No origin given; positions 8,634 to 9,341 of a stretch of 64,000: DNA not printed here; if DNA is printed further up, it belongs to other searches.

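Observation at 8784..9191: Phage AccB/BCCP mimic with the biotin-acceptor motif cleanly deleted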

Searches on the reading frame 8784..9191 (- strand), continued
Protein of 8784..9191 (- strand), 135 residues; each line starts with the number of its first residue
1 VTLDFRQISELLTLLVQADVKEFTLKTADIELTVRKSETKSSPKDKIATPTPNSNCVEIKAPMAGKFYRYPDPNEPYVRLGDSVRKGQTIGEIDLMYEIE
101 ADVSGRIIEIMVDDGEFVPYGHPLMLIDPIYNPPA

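Call 50: find_related_loci(query=A2, collection=genome_contigs, flank=3000)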
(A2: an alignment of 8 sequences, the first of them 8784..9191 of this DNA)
Query A2 (135 aa) in genome_contigs; peptide patterns used: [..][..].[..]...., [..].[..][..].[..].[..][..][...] (x = any residue, [..] = any of these).
600 stretches matched a pattern (row limit reached: there are more); 567 encode a relative of the query (tblastn E <= 1e-3); the best 80 are kept; 80 distinct loci.
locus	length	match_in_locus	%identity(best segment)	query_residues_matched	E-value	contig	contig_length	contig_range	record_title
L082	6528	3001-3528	40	1-129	1e-31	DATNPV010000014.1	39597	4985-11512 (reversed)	MAG TPA_asm: Waterburya sp. isolate SMAG_U16490 k141_16704, whole genome shotgun sequence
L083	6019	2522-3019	37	1-129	8e-29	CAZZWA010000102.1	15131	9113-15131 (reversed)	MAG: uncultured Microcoleus sp. isolate Brown_AE.bin.1 genome assembly, contig: NODE_697_length_15131_cov_12.913372, who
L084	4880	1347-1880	39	3-129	7e-29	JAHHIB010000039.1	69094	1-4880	MAG: Scytonema hyalinum WJT4-NPBG1 scaffold_168_c1, whole genome shotgun sequence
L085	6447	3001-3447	36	1-129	3e-27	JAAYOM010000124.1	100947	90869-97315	MAG: Bacillota bacterium isolate AS21ysBPME_46 197379_AS21, whole genome shotgun sequence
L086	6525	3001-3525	36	3-129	3e-27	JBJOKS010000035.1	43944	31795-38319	MAG: Cyanobacteriota bacterium isolate sycamorecreek_2019_sw_WHONDRS-S19S_0028_A_bin.16 scaffold_0000134, whole genome s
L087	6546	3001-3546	36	3-129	3e-27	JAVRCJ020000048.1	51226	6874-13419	MAG: Nostoc sp. DedSLP01 Nostoc_sp_DedSLP01_48, whole genome shotgun sequence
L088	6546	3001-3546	36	3-129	9e-27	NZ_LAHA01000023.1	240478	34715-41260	Nostoc linckia z4 scaffold23.1, whole genome shotgun sequence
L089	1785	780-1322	38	3-129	7e-27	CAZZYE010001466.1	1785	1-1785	MAG: uncultured Stigonema sp. isolate Brown_Z.bin.1 genome assembly, contig: NODE_43543_length_1785_cov_5.750867, whole 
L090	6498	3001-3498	36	1-129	2e-26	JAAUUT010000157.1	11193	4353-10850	MAG: Candidatus Gracilibacteria bacterium isolate SU_1_2 NODE_1069_length_11193_cov_4.509579, whole genome shotgun seque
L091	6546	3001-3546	35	3-129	3e-26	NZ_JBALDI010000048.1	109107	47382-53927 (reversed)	MAG: Nostoc sp. isolate P14318 bin 17 NODE_95_length_109107_cov_92.659826, whole genome shotgun sequence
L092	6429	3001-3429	40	3-127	7e-26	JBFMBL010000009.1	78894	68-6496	MAG: Bacillota bacterium isolate MAG163 MAG163_9, whole genome shotgun sequence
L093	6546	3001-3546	34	3-129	8e-26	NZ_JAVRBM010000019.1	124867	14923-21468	MAG: Nostoc sp. ChiQUE01b contig_19, whole genome shotgun sequence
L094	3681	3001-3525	36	1-129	5e-25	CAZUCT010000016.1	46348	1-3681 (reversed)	MAG TPA_asm: uncultured bacterium isolate SRP141376_co3_269 genome assembly, contig: NODE_1895_length_46348_cov_62.30978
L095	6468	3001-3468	37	3-127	1e-24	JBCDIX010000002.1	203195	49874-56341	MAG: Cyanobacteria bacterium P01_H01_bin.21 k141_2706670_length_203195_cov_22.2720, whole genome shotgun sequence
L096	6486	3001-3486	37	1-129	1e-24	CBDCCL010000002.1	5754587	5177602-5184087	MAG: Waterburya sp. isolate eb289601-778f-4048-8397-0450b9cb4c95 genome assembly, contig: contig_2, whole genome shotgun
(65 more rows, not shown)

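Call 63: find_related_loci(query=A2, collection=viral_contigs, flank=6000)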
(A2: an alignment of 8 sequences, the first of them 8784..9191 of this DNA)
Query A2 (135 aa) in viral_contigs; peptide patterns used: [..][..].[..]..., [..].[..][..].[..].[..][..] (x = any residue, [..] = any of these).
269 stretches matched a pattern; 1 encode a relative of the query (tblastn E <= 1e-3); 1 distinct loci.
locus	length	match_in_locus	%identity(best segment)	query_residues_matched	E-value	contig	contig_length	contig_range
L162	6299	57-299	35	53-129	7e-14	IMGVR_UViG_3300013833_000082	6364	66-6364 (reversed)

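Call 78: search_protein_families(library=pfam, proteins=[L001:2016-2348:+, L001:2441-2755:+, L001:3162-3509:+], max_evalue=0.05)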
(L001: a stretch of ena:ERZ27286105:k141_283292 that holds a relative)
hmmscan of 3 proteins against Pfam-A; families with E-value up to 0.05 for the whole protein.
L001:2016-2348:+ (111 aa): 1 family
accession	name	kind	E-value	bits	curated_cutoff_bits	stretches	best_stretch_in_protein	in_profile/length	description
PF01446.23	Rep_1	-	8.5e-26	91.4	33.2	1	1-107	135-252/253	Replication protein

L001:2441-2755:+ (105 aa): 0 families

L001:3162-3509:+ (116 aa): 0 families
